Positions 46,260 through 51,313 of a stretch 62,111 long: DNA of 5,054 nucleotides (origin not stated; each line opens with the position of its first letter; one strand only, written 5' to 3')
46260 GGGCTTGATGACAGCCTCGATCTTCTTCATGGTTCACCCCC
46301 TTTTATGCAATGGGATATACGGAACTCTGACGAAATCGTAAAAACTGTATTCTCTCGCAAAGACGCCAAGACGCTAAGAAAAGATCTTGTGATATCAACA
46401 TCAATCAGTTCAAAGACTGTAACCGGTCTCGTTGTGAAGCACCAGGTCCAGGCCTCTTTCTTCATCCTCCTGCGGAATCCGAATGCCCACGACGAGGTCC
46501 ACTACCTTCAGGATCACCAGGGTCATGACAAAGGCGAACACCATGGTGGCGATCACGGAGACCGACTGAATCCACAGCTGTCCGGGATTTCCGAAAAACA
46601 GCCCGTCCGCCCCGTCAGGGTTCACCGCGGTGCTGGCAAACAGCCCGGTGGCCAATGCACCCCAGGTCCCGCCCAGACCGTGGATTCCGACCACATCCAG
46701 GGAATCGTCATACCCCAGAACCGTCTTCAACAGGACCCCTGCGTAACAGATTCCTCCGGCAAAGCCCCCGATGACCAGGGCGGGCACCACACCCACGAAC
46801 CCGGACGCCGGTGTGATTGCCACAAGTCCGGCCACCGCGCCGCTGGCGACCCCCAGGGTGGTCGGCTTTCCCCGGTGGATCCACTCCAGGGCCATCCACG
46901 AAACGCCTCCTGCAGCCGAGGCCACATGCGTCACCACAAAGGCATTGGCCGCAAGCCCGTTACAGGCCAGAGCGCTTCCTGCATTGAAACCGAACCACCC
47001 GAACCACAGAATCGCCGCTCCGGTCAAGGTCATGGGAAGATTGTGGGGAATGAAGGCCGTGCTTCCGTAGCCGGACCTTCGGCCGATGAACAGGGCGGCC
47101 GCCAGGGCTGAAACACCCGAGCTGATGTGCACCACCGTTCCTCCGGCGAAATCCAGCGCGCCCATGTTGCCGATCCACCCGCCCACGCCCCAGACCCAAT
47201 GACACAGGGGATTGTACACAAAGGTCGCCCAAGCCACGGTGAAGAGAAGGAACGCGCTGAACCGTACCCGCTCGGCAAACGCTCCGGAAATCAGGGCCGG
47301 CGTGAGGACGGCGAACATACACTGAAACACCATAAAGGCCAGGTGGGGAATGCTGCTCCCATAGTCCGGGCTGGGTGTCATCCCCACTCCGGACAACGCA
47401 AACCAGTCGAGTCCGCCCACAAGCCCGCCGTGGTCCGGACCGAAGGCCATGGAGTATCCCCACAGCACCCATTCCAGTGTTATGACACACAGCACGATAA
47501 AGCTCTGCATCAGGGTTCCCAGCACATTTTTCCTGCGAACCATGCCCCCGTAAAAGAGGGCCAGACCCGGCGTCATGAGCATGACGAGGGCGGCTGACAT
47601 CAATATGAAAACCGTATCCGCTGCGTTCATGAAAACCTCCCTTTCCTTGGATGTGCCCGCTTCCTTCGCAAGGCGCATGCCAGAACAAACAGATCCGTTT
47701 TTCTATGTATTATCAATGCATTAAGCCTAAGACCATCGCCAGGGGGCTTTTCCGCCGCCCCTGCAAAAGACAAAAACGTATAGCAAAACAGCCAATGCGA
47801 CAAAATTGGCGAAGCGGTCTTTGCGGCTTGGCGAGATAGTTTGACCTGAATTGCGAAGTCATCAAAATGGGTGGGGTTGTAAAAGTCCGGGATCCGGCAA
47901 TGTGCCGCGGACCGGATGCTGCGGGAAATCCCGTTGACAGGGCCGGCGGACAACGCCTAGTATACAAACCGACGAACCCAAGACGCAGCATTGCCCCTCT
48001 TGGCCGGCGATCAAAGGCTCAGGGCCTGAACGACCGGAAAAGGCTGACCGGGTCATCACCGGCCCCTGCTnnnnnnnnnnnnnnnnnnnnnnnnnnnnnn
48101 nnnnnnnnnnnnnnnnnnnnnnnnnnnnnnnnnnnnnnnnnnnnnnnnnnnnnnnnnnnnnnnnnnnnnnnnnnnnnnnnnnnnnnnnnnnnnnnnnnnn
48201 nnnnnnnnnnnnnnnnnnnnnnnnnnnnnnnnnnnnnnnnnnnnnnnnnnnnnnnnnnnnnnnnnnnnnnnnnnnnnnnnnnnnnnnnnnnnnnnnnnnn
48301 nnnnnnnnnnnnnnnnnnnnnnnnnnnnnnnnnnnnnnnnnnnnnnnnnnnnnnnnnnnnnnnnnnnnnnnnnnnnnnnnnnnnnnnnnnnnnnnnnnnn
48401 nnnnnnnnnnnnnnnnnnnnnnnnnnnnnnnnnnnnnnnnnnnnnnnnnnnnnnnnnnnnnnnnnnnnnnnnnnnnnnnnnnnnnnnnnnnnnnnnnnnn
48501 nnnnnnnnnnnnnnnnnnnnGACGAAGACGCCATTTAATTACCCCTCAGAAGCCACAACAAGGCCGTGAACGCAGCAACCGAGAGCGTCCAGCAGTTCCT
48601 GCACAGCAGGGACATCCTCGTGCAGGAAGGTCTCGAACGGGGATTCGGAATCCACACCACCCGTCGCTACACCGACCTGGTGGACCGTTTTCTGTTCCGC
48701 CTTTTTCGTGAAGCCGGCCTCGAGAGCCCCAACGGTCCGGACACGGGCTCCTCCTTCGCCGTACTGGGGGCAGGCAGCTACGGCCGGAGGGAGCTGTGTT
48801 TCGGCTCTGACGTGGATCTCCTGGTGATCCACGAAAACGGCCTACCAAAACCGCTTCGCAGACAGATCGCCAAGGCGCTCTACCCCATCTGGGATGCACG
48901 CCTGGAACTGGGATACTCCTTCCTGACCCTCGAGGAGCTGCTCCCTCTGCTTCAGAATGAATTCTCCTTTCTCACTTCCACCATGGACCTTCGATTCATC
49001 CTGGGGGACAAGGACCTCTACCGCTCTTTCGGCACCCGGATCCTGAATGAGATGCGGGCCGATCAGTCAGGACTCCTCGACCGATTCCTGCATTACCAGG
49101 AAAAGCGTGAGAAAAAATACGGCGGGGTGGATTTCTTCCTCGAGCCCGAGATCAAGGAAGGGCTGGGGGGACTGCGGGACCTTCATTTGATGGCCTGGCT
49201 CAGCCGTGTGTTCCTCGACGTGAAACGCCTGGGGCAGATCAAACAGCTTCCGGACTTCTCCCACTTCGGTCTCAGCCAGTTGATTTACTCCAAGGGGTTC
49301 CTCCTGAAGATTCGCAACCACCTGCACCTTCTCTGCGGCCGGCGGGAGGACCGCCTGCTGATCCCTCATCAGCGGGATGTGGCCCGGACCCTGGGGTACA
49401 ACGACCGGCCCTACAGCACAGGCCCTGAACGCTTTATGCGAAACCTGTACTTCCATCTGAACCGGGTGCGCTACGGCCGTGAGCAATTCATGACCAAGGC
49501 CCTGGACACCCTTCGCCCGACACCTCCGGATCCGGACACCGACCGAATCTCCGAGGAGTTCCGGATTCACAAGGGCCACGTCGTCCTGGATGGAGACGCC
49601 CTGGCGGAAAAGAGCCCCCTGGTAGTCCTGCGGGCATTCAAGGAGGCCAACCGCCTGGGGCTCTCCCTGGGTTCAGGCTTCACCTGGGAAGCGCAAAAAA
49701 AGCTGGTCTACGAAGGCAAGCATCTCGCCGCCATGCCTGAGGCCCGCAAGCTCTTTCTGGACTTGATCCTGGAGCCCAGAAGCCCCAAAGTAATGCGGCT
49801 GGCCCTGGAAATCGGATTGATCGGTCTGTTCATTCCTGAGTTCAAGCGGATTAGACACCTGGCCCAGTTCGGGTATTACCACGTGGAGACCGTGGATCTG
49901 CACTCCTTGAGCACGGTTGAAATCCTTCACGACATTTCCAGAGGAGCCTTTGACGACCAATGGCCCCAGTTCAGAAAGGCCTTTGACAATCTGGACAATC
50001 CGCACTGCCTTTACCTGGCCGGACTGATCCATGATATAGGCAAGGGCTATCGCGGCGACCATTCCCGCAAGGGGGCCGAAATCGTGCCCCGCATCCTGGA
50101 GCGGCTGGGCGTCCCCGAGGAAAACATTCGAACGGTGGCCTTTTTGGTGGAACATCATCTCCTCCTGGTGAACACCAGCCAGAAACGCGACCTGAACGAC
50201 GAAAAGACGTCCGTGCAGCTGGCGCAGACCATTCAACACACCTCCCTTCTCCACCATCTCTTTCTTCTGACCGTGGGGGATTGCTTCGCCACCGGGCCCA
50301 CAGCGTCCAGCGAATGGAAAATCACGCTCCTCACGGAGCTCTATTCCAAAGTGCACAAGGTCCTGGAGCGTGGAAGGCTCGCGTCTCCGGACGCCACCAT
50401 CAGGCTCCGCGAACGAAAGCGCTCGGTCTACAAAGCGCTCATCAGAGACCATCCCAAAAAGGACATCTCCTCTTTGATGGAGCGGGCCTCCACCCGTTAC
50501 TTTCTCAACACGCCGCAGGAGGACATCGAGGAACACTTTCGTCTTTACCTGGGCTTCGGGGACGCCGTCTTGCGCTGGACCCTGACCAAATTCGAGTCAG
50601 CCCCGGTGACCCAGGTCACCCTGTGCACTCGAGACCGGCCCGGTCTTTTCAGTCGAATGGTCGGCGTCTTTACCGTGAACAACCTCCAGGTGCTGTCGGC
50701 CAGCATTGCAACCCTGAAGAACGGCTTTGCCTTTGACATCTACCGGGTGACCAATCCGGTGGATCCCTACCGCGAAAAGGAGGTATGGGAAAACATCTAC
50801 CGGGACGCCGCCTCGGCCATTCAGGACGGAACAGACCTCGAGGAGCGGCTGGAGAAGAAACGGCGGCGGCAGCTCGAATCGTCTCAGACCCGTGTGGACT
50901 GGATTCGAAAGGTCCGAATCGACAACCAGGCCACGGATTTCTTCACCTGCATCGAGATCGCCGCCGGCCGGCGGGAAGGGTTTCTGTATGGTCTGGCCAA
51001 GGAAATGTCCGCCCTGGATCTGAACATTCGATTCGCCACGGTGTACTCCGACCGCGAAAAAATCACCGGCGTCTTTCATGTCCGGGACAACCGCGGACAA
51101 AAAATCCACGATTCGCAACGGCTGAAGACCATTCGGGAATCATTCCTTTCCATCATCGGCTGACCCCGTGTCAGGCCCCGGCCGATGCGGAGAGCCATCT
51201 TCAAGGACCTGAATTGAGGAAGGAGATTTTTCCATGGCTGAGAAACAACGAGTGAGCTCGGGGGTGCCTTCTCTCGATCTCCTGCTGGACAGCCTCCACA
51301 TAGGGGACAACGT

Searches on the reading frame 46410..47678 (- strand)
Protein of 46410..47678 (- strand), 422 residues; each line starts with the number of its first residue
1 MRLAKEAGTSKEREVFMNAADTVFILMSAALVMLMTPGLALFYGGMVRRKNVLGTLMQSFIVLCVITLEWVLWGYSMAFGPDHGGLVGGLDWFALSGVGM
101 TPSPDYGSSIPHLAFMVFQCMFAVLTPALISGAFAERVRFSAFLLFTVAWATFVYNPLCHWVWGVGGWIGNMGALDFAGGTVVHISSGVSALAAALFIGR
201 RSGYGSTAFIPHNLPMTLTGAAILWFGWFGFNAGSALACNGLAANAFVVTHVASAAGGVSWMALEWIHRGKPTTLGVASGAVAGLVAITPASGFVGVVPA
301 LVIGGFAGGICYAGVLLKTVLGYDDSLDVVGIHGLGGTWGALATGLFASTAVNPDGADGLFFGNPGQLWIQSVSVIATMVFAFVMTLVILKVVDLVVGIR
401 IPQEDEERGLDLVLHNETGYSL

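Call 15: search_protein_families(library=pfam, proteins=[window:46410-47678:-], max_evalue=0.00001)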
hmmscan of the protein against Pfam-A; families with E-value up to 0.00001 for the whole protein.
window:46410-47678:- (422 aa): 1 family
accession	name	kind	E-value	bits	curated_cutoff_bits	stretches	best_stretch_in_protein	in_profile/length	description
PF00909.26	Ammonium_transp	-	5e-129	430.9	23.2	1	23-420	1-399/399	Ammonium Transporter Family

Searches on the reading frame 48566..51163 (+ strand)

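Call 15: search_protein_families(library=pfam, proteins=[window:48566-51163:+], max_evalue=0.00001)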
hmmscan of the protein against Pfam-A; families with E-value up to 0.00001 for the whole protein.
window:48566-51163:+ (865 aa): 3 families
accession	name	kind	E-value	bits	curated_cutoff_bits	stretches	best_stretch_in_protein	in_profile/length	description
PF08335.16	GlnD_UR_UTase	-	1.2e-28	100.4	21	1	176-306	8-138/141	GlnD PII-uridylyltransferase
PF01966.28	HD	-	3.2e-11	44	22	1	446-553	4-110/116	HD domain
PF01842.31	ACT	-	8e-06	26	27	0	687-733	6-53/66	ACT domain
